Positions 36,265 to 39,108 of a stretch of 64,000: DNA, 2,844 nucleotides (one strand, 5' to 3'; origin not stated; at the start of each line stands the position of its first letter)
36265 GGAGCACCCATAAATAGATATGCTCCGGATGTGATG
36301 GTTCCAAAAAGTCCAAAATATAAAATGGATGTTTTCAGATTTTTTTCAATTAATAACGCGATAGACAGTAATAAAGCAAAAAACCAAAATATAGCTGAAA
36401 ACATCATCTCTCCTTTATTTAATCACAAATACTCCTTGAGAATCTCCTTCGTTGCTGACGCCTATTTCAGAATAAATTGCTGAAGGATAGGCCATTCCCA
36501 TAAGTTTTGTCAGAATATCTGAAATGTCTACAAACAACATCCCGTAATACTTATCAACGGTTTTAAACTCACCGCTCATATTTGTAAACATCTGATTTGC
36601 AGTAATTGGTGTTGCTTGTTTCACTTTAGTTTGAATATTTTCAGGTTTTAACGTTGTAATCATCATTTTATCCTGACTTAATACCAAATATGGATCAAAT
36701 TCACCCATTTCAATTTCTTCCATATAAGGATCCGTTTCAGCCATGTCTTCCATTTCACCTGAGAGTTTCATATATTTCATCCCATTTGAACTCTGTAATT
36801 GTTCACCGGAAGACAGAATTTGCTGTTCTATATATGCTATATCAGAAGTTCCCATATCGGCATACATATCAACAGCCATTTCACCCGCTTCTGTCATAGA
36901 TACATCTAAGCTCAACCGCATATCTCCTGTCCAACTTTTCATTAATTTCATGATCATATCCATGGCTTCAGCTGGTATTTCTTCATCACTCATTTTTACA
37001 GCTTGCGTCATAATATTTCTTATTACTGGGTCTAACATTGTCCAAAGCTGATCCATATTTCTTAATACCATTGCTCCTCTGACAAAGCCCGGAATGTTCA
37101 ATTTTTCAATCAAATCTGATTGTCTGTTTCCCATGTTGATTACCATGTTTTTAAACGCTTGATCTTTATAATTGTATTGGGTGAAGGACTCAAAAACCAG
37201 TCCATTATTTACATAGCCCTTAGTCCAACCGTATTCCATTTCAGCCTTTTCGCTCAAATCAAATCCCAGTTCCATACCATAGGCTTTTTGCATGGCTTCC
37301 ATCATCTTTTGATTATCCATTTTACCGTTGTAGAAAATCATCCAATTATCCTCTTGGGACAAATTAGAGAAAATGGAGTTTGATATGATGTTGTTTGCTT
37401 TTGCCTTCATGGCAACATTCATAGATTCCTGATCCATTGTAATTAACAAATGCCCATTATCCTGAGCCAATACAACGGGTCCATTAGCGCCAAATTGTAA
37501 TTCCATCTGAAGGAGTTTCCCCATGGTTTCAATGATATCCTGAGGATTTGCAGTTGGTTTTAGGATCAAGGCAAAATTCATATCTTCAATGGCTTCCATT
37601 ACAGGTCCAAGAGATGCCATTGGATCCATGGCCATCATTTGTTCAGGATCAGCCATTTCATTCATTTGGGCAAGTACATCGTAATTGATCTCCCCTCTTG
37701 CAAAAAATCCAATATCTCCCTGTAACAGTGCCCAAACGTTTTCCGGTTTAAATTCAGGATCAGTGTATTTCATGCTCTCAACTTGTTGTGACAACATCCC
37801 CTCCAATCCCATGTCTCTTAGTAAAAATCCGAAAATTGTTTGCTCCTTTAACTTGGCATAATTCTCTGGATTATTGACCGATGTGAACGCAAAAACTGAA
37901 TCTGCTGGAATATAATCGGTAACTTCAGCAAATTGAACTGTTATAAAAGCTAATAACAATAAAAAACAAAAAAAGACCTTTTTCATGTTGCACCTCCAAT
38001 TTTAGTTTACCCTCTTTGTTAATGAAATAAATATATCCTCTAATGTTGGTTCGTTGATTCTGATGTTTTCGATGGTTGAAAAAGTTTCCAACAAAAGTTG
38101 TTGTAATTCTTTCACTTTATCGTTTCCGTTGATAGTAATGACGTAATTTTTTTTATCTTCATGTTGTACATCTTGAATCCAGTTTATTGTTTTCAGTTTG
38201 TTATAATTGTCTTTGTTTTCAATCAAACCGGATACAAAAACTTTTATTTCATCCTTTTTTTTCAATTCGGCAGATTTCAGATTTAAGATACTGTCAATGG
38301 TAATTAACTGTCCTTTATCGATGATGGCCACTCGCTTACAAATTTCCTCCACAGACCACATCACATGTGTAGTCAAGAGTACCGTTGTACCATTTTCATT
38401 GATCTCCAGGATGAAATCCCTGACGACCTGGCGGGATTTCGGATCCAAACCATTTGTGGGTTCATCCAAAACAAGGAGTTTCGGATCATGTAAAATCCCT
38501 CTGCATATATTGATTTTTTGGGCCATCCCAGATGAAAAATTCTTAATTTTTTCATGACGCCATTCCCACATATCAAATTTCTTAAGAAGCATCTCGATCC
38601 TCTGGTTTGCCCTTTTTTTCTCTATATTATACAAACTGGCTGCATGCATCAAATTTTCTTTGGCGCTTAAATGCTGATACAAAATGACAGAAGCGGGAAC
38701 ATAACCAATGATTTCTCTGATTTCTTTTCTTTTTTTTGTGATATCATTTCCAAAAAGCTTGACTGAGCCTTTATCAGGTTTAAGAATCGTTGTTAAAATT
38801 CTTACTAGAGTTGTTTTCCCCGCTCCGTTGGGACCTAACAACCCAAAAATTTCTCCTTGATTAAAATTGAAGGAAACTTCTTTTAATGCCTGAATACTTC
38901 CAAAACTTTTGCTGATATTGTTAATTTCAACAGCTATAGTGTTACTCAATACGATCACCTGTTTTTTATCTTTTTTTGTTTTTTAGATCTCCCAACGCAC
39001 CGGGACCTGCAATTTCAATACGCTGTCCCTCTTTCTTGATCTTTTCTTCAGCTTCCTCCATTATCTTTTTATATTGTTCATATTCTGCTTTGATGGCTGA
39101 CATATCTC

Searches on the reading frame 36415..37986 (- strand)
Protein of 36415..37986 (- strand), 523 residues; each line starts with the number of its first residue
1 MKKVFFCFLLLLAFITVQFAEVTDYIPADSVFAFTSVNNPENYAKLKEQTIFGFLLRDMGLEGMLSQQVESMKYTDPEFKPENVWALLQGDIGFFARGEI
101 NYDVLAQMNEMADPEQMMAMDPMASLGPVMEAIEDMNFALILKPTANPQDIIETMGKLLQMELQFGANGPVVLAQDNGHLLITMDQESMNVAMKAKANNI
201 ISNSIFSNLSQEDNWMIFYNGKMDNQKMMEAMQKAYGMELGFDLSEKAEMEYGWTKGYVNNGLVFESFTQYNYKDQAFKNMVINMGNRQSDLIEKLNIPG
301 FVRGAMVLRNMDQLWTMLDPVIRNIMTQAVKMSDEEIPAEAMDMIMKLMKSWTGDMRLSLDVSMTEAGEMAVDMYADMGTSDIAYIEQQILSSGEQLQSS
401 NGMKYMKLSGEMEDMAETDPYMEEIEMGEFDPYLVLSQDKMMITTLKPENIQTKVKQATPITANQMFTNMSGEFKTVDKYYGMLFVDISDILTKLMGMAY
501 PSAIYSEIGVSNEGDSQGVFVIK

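Call 3: search_protein_families(library=pfam, proteins=[window:36415-37986:-], max_evalue=1)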
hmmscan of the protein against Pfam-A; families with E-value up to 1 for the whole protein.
window:36415-37986:- (523 aa): 2 families
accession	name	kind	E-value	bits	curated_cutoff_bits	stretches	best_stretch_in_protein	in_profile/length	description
PF20276.3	CTD1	-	0.018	15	25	1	162-218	183-240/243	C-terminal domain 1 of the ABC-three component (ABC-3C) systems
PF14563.12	DUF4444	-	0.41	10.8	31.6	1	468-487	8-27/42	Domain of unknown function (DUF4444)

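Call 4: search_protein_families(library=ncbifam, proteins=[window:36415-37986:-], max_evalue=1)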
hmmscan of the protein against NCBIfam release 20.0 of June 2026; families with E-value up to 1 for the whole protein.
window:36415-37986:- (523 aa): 0 families

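Call 22: search_protein_families(library=pfam, alignment_id=A2, max_evalue=1)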
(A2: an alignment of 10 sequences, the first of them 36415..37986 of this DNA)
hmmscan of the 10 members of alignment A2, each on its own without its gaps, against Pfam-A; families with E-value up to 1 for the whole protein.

A. member 1, window:36415-37986:- (523 aa): 2 families
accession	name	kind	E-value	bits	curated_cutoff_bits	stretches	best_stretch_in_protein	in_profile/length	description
PF20276.3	CTD1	-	0.018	15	25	1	162-218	183-240/243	C-terminal domain 1 of the ABC-three component (ABC-3C) systems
PF14563.12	DUF4444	-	0.41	10.8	31.6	1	468-487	8-27/42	Domain of unknown function (DUF4444)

B. families by the number of members that match (of 10 scanned): 7 families
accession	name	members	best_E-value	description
PF20276.3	CTD1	1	0.018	C-terminal domain 1 of the ABC-three component (ABC-3C) systems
PF19271.4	Nis1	1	0.095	Nis1 family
PF13491.11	FtsK_4TM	1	0.18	4TM region of DNA translocase FtsK/SpoIIIE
PF03807.23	F420_oxidored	1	0.2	NADP oxidoreductase coenzyme F420-dependent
PF21367.3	ZNF512_zf-C2H2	1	0.24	Zinc finger 512, zinc fingers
PF14563.12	DUF4444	1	0.41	Domain of unknown function (DUF4444)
PF10044.14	LIN52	1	0.62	Retinal tissue protein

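Call 23: search_solved_structures(query=A2, max_evalue=10)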
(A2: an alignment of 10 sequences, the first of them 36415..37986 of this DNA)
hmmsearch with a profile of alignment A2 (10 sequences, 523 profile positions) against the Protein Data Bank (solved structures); distinct sequences matched with E-value up to 10: 2.
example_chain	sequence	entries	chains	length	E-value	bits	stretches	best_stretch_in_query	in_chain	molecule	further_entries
8x4g_A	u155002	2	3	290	0.88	11.8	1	227-264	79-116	Probable ribosomal RNA small subunit methyltransferase A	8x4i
8asn_F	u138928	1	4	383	1.6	10.9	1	431-508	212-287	Tubulin--tyrosine ligase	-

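Call 31: find_homologous_proteins(query=A2, max_evalue=0.01)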
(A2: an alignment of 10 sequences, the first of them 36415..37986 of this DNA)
Query A2 (10 sequences) (523 aa, profile of the alignment): 23 proteins with E <= 0.01 among 5481 candidates.
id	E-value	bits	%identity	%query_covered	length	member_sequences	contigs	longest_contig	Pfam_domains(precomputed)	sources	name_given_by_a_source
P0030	2.1e-253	860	100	100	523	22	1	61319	-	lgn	-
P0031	3.6e-253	860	86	100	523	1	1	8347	-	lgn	-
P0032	5.8e-253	859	85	100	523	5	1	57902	-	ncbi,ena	-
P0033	1.3e-251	854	78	100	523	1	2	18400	-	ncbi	ncbi:MAG: hypothetical protein ACLFQE_00740 [Thermotogota bacterium]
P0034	3.6e-250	850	85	100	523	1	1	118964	-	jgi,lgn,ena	-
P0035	1.6e-249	848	89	100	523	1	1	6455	-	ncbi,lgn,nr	ncbi:MAG: hypothetical protein U9N62_00030 [Thermotogota bacterium]|nr:hypothetical protein [Thermot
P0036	1.8e-245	834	75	100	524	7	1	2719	-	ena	-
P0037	7.5e-243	825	71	100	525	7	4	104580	-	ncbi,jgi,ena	-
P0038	4.0e-241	820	50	100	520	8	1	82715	-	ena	-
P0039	4.7e-241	820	52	100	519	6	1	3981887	-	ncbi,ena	-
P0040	1.9e-232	791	47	100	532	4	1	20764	-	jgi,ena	-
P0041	1.4e-225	769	48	97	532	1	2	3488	-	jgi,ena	-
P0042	2.5e-224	764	50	100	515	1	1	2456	-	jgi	jgi:hypothetical protein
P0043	4.9e-223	760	71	91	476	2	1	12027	-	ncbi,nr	ncbi:MAG TPA: hypothetical protein PLI77_08040 [Bacteroidales bacterium]|nr:hypothetical protein [Ba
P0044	4.4e-221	754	49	100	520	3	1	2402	-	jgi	-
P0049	1.2e-140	488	35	97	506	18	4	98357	-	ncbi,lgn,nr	ncbi:MAG: hypothetical protein GXY29_04840 [Thermotogaceae bacterium]|nr:hypothetical protein [Therm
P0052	8.8e-132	459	31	97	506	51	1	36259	-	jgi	-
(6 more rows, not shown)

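Call 49: predict_structure(alignment_id=A6)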
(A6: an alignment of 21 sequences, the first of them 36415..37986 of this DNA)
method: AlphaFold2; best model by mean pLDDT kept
length: 523 residues; sequences in the alignment: 21
mean_pLDDT: 78.3   pTM: 0.75
mean pLDDT of the five models: 78.3, 78.2, 76.2, 76.2, 72.7
residues with pLDDT >= 90: 136; 70-90: 261; 50-70: 82; < 50: 44
segments of 3 or more residues with pLDDT < 50: 1-19, 120-126, 411-427
pLDDT, mean of each block of 10 residues (from residue 1): 39 36 87 83 79 66 66 78 75 81 63 52 51 73 86 80 80 86 87 90 90 86 73 65 73 90 91 91 93 91 92 82 75 70 82 92 65 87 89 87 82 41 46 89 89 87 91 91 90 73 92 95 89
secondary structure, 60 per line:
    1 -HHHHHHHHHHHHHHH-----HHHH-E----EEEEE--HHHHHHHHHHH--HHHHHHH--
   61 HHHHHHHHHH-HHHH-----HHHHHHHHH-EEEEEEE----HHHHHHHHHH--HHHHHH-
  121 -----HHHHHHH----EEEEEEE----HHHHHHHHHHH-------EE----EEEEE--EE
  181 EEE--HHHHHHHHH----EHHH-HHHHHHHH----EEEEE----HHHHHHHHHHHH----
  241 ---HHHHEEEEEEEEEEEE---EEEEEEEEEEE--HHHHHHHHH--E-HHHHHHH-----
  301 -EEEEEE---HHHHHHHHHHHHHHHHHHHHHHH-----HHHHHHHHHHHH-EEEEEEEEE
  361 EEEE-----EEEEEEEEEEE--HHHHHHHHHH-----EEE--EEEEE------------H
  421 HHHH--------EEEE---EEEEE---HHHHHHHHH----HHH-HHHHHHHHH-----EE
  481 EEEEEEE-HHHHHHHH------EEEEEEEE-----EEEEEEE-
elements in order: H2-16 H22-25 E32-36 H39-49 H52-58 H61-70 H72-75 H81-89 E91-97 H102-111 H114-119 H126-132 E137-143 H148-158 E172-176 E179-183 H186-194 H204-211 E216-220 H225-236 H244-247 E248-259 E263-273 H276-284 H289-295 E302-307 H311-333 H339-350 E352-364 E370-380 H383-392 E398-400 E403-407 H420-424 E433-436 E440-444 H448-456 H465-473 E479-487 H489-496 E503-510 E516-522

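Call 53: fold_search(model_id=the predicted structure, library=pdb)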
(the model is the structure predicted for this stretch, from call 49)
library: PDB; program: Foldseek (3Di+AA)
matches with E <= 10: 493; with E <= 0.001: 0
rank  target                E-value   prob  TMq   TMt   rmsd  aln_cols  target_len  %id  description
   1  3k8h_A                7.8e-03  0.97  0.20  0.36  10.1       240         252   10  Structure of crystal form I of TP0453 (released 2010-10-27)
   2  3k8g_A                2.2e-02  0.69  0.17  0.29  11.3       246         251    9  Structure of crystal form I of TP0453 (released 2010-10-27)
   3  5om8_A                5.0e-02  0.05  0.08  0.11  23.8       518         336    7  Crystal form 2 of Alpha1-antichymotrypsin variant DBS-II-allo: an allosterically modulated drug-binding serpin for dox (released 2018-05-23)
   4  6f4v_A                5.0e-02  0.05  0.07  0.09  24.3       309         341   10  Crystal structure of cleaved Kallistatin complexed with heparin at 1.8 Angstrom resolution (released 2018-12-12)
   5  6f4u_A                5.3e-02  0.05  0.08  0.10  23.7       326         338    9  Crystal structure of reactive loop cleaved kallistatin at 1.9 angstrom resolution (released 2018-12-12)
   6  7xvj_A                6.8e-02  0.04  0.08  0.09  23.9       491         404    7  Crystal structure of CdpNPT in complex with harmol (released 2023-04-05)
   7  3k8g_B                7.6e-02  0.60  0.18  0.33  10.2       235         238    8  Structure of crystal form I of TP0453 (released 2010-10-27)
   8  6ftp_A                8.1e-02  0.04  0.08  0.10  23.8       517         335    7  Crystal form 1 of Alpha1-antichymotrypsin variant DBS-II-allo: an allosterically modulated drug-binding serpin for dox (released 2018-05-23)
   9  8db1_D                8.6e-02  0.04  0.09  0.12  21.7       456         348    9  Crystal structure of native DMATS1 prenyltransferase (released 2022-09-28)
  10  3f02_B                9.7e-02  0.05  0.07  0.11  21.2       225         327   10  Cleaved human neuroserpin (released 2009-05-26)
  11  7xvj_D                1.0e-01  0.03  0.08  0.09  23.5       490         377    6  Crystal structure of CdpNPT in complex with harmol (released 2023-04-05)
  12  7ahp_A                1.2e-01  0.08  0.09  0.12  19.1       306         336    8  Crystal structure of Ixodes ricinus serpin - Iripin-3 (released 2021-03-10)
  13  6os3_B                1.3e-01  0.03  0.09  0.11  19.1       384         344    8  Crystal structure of native CymD prenyltransferase (released 2019-07-17)
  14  6hgd_A                1.5e-01  0.05  0.08  0.10  22.3       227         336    7  Crystal structure of Alpha1-antichymotrypsin variant NewBG-0: a new binding globulin variant that is devoid of any cor (released 2019-05-29)
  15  2ach_A                1.5e-01  0.04  0.09  0.12  23.5       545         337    7  CRYSTAL STRUCTURE OF CLEAVED HUMAN ALPHA1-ANTICHYMOTRYPSIN AT 2.7 ANGSTROMS RESOLUTION AND ITS COMPARISON WITH OTHER S (released 1993-07-15)
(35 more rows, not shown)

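Call 58: find_encoding_contigs(protein=P0052, flank=8000, max_places=1)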
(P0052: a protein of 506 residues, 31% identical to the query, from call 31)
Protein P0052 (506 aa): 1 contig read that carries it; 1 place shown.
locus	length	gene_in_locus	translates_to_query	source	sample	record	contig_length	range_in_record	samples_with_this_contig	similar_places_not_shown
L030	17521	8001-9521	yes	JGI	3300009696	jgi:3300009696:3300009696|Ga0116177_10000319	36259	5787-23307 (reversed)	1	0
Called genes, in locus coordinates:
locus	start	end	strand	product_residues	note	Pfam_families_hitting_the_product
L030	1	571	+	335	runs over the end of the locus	PF00044:Gp_dh_N, PF02800:Gp_dh_C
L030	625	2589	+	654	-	PF00162:PGK, PF00121:TIM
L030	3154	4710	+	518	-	PF00496:SBP_bac_5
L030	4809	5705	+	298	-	PF19300:BPD_transp_1_N (weak), PF00528:BPD_transp_1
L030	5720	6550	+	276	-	PF12911:OppC_N (weak), PF00528:BPD_transp_1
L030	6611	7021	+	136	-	-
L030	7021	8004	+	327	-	PF00005:ABC_tran, PF13304:AAA_21 (faint)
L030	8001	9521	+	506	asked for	-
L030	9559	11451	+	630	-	PF08308:PEGA (faint)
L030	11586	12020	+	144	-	PF04307:YdjM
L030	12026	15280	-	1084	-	PF00176:SNF2-rel_dom, PF04851:ResIII, PF00270:DEAD (weak), PF00271:Helicase_C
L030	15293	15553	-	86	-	-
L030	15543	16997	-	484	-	PF02934:GatB_N, PF02637:GatB_Yqey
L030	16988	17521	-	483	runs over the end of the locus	PF01425:Amidase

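Call 59: search_protein_families(library=padloc, proteins=[window:36415-37986:-], max_evalue=0.01)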
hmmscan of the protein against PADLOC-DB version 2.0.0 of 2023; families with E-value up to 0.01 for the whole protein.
window:36415-37986:- (523 aa): 1 family
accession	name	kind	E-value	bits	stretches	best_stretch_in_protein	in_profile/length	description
PDLC00683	Effector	-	0.00049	17.8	1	179-222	89-132/185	2TM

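Call 64: find_encoding_contigs(protein=P0049, flank=10000, max_places=2)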
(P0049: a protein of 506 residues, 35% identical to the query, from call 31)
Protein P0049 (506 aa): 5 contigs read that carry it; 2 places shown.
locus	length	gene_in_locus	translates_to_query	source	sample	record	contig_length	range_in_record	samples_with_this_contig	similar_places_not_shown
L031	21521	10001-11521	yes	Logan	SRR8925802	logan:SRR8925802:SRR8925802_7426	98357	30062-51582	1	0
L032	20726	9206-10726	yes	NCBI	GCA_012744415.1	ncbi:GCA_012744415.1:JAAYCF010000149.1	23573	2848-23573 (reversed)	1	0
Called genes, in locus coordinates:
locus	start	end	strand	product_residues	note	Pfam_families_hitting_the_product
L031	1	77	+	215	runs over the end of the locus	PF14681:UPRTase, PF00156:Pribosyltran (weak)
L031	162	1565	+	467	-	PF05496:RuvB_N (weak), PF13177:DNA_pol3_delta2, PF00004:AAA, PF07728:AAA_5 (faint), PF13173:AAA_14 (weak), PF13401:AAA_22 (weak), PF22608:DNAX_ATPase_lid (weak)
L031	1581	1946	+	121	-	PF02575:YbaB_DNA_bd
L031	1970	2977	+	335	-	PF00044:Gp_dh_N, PF02800:Gp_dh_C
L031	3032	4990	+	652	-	PF00162:PGK, PF00121:TIM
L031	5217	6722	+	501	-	PF00496:SBP_bac_5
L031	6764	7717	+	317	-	PF19300:BPD_transp_1_N, PF00528:BPD_transp_1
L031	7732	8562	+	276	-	PF12911:OppC_N, PF00528:BPD_transp_1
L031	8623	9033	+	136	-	-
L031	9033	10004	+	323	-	PF00005:ABC_tran, PF13304:AAA_21 (faint)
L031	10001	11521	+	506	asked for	-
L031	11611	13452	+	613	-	PF08308:PEGA (faint)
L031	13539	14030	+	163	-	PF04307:YdjM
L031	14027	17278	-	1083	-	PF00176:SNF2-rel_dom, PF04851:ResIII, PF00270:DEAD (weak), PF11496:HDA2-3 (weak), PF00271:Helicase_C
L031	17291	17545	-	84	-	-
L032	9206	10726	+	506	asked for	-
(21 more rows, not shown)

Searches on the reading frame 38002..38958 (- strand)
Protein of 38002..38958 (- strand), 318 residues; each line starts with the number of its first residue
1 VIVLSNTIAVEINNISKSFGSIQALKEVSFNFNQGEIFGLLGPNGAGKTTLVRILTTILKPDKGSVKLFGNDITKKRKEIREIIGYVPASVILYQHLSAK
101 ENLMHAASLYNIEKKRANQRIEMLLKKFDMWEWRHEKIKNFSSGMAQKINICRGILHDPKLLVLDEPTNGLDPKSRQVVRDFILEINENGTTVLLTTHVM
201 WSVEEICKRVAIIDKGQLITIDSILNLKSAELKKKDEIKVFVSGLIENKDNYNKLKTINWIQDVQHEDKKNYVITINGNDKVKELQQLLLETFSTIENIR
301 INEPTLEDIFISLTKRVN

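Call 3: search_protein_families(library=pfam, proteins=[window:38002-38958:-], max_evalue=1)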
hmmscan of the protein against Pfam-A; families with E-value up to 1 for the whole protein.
window:38002-38958:- (318 aa): 22 families
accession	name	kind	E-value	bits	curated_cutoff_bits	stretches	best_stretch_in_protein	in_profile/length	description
PF00005.33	ABC_tran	-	2.5e-35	122.5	25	1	25-169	1-137/137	ABC transporter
PF13304.12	AAA_21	-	4.3e-14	53.7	27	2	139-198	236-298/304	AAA domain, putative AbiEii toxin, Type IV TA system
PF13732.12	DrrA1-3_C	-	1.8e-06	29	27.4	1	247-313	18-80/81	ATP-binding protein DrrA1-3-like, C-terminal domain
PF13401.12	AAA_22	-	0.00078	20.2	27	1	40-220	10-97/130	AAA domain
PF13555.12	AAA_29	-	0.00082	19.5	27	1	28-63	15-50/61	P-loop containing region of AAA domain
PF13476.12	AAA_23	-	0.0012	20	27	1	18-289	6-163/201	AAA domain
PF00004.35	AAA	-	0.011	16.6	21.2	1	40-86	3-52/131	ATPase family associated with various cellular activities (AAA)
PF02367.23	TsaE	-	0.011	16.2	26.6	1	28-61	14-47/128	Threonylcarbamoyl adenosine biosynthesis protein TsaE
PF25199.1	nSTAND_NTPase5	-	0.011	16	34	1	33-75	39-82/145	Novel STAND NTPase 5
PF03215.21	Rad17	-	0.012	16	23.8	1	24-61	34-71/186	Rad17 P-loop domain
PF13604.12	AAA_30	-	0.016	15.4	27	1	37-86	20-68/191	AAA domain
PF13191.12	AAA_16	-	0.018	16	32.6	1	36-93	25-73/167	AAA ATPase domain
PF00448.28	SRP54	-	0.053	13.6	22.7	1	40-73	6-39/196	SRP54-type protein, GTPase domain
PF24883.2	NPHP3_N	-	0.056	14.1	24.8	1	34-110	21-94/164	Nephrocystin 3, N-terminal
PF02463.25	SMC_N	-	0.06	13.2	40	0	26-53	16-42/220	RecF/RecN/SMC N terminal domain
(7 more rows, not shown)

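Call 4: search_protein_families(library=ncbifam, proteins=[window:38002-38958:-], max_evalue=1)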
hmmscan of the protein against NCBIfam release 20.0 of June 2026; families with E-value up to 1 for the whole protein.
window:38002-38958:- (318 aa): 199 families (the best 25 are shown)
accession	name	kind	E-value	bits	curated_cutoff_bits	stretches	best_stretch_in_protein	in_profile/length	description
TIGR01188.1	drrA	subfamily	6e-87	291.7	312.45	1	17-314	1-301/302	daunorubicin resistance ABC transporter, ATP-binding protein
TIGR03522.1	GldA_ABC_ATP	equivalog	1.9e-69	234.4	402.6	1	9-314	2-301/301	gliding motility-associated ABC transporter ATP-binding subunit GldA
NF033858.1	ABC2_perm_RbbA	equivalog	9.2e-57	192.6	1050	1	6-275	263-529/909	ribosome-associated ATPase/putative transporter RbbA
TIGR03864.1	PQQ_ABC_ATP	hypoth_equivalog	1.3e-52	178.7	302.25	1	9-226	1-218/236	ABC transporter, ATP-binding subunit, PQQ-dependent alcohol dehydrogenase system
TIGR03740.1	galliderm_ABC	subfamily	1.6e-50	171.9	309.75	1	11-223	2-207/223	lantibiotic protection ABC transporter ATP-binding subunit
NF010060.0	PRK13537.1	equivalog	2.5e-48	164.6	521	1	6-253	12-258/314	nodulation factor ABC transporter ATP-binding protein NodI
NF010059.0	PRK13536.1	equivalog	1.2e-47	162.3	549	1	6-220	40-254/342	nodulation factor ABC transporter ATP-binding protein NodI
TIGR01288.1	nodI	equivalog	8.5e-45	153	424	1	7-220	2-215/303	nodulation factor ABC transporter ATP-binding protein NodI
TIGR04406.1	LPS_export_lptB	equivalog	1.3e-43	149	240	1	11-221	3-216/239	LPS export ABC transporter ATP-binding protein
TIGR00968.1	3a0106s01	subfamily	5.6e-41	140.6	342.75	1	10-227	1-218/237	sulfate ABC transporter ATP-binding protein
NF047565.1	PSM_export_PmtA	equivalog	8.6e-40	136.8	350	1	9-315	2-281/282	phenol-soluble modulin export ABC transporter ATP-binding protein PmtA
NF041861.1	YtfR_transport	equivalog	7.7e-39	133.4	850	1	11-233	3-230/492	galactofuranose ABC transporter, ATP-binding protein YtfR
TIGR03608.1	L_ocin_972_ABC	subfamily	8.4e-39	133.2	254.85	1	12-210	1-203/206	putative bacteriocin export ABC transporter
TIGR02673.1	FtsE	equivalog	8.6e-39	133.4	264.85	1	10-217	2-214/214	cell division ATP-binding protein FtsE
TIGR03410.1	urea_trans_UrtE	equivalog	1.2e-37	129.6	285.8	1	11-234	2-226/230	urea ABC transporter ATP-binding subunit UrtE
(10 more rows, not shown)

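Call 59: search_protein_families(library=padloc, proteins=[window:38002-38958:-], max_evalue=0.01)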
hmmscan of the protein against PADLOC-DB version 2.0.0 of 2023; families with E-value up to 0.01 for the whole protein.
window:38002-38958:- (318 aa): 22 families
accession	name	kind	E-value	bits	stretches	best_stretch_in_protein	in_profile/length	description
PDLC04135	mad3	-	1.3e-26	92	2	118-226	244-352/374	mads_3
PDLC02980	AriA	-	3.4e-12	44.9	2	141-198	238-298/304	-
PDLC02914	ATPase-Toprim_I-B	-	1.2e-10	39.2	2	19-61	10-51/443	-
PDLC04140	mad8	-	2.8e-10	38.2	1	23-199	15-233/314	mads_8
PDLC04213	HEC-02A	-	1.1e-07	29.7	1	151-198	224-271/337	-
PDLC04146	HEC-02B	-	3.3e-07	27.6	1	151-206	231-286/344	-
PDLC04033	PD-T4-4_A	-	8.4e-07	26.5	1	159-259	326-428/460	-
PDLC03878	NsnB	-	1.5e-06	26.2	1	112-233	190-308/345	-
PDLC02335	AbiLi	-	3.9e-06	24.2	1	27-204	64-242/326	AbiLi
PDLC04175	HEC-01A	-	6.7e-06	23.4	0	18-58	13-48/363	-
PDLC04541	PDC-M25A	-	9e-06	23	0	24-71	12-57/380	-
PDLC04032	PD-T4-4_A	-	1.5e-05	22.2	1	153-242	341-429/474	-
PDLC04214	HEC-02A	-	2.7e-05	21.6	0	155-221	234-296/338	-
PDLC00281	PtuA1|PtuA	-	4.4e-05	20.8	1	32-134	34-133/448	AAA ATPase domain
PDLC04176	HEC-01A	-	0.00011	19.6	1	158-199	276-317/371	-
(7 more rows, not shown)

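Call 60: search_solved_structures(query=window:38002-38958:-, max_evalue=1e-20)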
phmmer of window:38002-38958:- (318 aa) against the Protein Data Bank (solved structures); distinct sequences matched with E-value up to 1e-20: 169 (the best 60 are shown).
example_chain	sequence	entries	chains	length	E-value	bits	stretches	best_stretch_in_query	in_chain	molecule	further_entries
7lkp_A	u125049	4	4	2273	7.8e-62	212.5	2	23-228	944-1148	Retinal-specific phospholipid-transporting ATPase ABCA4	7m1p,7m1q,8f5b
7e7i_A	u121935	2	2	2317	8.2e-62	212.4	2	23-228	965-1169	Retinal-specific phospholipid-transporting ATPase ABCA4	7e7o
7lkz_A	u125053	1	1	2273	5.3e-61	209.8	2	23-228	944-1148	Retinal-specific phospholipid-transporting ATPase ABCA4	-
7e7q_A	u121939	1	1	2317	5.6e-61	209.7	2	23-228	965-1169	Retinal-specific phospholipid-transporting ATPase ABCA4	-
7w01_A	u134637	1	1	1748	1.7e-60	208.1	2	11-228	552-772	Phospholipid-transporting ATPase ABCA3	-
7w02_A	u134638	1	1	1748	1.2e-59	205.4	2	11-228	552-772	Phospholipid-transporting ATPase ABCA3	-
7tby_A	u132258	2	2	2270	2.5e-59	204.3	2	9-229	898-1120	ATP-binding cassette, sub-family A (ABC1), member 1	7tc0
7tdt_A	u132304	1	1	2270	2.5e-59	204.3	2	9-229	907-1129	Phospholipid-transporting ATPase ABCA1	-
7tbz_A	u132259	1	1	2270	2.5e-59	204.3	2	9-229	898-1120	ATP-binding cassette, sub-family A (ABC1), member 1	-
5xjy_A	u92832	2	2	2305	2.6e-59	204.2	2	9-229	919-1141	ATP-binding cassette sub-family A member 1 | Phospholipid-transporting ATPase ABCA1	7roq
7tbw_A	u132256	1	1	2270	1.7e-58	201.5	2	9-229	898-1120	ATP-binding cassette, sub-family A (ABC1), member 1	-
8edw_A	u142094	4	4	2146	2.4e-53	184.6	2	10-226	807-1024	Phospholipid-transporting ATPase ABCA7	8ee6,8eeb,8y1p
4yer_A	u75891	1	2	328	4e-53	183.9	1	10-316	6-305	ABC transporter ATP-binding protein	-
8eop_A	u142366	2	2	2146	1.7e-52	181.9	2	10-226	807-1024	Phospholipid-transporting ATPase ABCA7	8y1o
1vpl_A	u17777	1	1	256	5e-46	160.6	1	9-230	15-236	ABC transporter, ATP-binding protein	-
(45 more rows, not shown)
